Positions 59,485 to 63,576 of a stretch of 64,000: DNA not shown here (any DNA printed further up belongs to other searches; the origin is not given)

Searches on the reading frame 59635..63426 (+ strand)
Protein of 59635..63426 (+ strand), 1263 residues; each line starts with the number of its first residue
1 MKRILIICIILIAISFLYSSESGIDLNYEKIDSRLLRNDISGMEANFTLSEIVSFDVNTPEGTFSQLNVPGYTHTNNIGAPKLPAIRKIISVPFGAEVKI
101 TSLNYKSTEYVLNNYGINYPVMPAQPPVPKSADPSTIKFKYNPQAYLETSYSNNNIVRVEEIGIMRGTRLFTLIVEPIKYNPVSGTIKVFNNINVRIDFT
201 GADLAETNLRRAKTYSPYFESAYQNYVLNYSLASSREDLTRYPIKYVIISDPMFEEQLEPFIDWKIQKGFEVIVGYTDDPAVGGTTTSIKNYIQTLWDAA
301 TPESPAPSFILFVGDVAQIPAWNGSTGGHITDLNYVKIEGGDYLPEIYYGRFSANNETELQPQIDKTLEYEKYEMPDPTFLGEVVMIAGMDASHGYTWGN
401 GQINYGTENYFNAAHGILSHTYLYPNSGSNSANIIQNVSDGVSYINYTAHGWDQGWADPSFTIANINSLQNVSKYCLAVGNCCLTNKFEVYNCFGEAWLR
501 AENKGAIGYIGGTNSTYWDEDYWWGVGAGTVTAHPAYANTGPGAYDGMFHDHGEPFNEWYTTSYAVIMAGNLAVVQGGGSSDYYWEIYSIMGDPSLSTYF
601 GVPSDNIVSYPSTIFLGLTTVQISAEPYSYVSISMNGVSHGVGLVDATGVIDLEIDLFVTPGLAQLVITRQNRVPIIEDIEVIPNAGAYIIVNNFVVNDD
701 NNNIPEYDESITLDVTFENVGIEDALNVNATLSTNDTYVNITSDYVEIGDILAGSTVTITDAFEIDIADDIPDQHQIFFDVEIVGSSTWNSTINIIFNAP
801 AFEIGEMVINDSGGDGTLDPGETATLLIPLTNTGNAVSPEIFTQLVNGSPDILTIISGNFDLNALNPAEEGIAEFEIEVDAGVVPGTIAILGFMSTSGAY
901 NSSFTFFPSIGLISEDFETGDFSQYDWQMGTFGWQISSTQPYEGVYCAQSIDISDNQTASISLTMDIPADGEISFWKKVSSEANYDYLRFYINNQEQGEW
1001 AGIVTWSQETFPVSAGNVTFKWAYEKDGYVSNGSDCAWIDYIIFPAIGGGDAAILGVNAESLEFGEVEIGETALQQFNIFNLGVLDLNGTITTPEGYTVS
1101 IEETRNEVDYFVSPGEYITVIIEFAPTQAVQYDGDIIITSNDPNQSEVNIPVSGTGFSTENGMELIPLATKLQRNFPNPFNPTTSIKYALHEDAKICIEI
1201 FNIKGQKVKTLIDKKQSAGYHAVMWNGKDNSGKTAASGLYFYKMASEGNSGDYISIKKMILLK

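Call 67: search_protein_families(library=pfam, proteins=[window:59635-63426:+], max_evalue=0.001)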
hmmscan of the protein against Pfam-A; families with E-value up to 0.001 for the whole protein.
window:59635-63426:+ (1263 aa): 9 families
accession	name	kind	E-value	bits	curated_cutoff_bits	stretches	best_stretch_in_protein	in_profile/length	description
PF01364.23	Peptidase_C25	-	1.8e-57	195.7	23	1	246-597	1-373/374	Peptidase family C25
PF08126.16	Propeptide_C25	-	1e-16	61.1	22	1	34-226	12-197/205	Propeptide_C25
PF03785.20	Peptidase_C25_C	-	1e-15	57.8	25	1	603-681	1-79/79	Peptidase family C25, C terminal ig-like domain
PF13860.13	FlgD_ig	-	2.3e-11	43.9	27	1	1184-1247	12-76/79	FlgD Ig-like domain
PF22544.2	HYDIN_VesB_CFA65-like_Ig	-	3.2e-09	37.4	25.5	1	1054-1154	2-99/100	HYDIN/CFA65/VesB-like, Ig-like domain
PF22073.2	Cep192_D4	-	4.9e-08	33.6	35.5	1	1055-1156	4-111/112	Cep192 domain 4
PF15780.11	ASH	-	7.8e-06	26.4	27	1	1060-1147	12-97/98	Abnormal spindle-like microcephaly-assoc'd, ASPM-SPD-2-Hydin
PF18962.6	Por_Secre_tail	-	7.7e-05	23.4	27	1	1176-1249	2-67/75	Secretion system C-terminal sorting domain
PF07705.17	CARDB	-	0.00049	20.7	22.7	0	695-760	4-66/101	CARDB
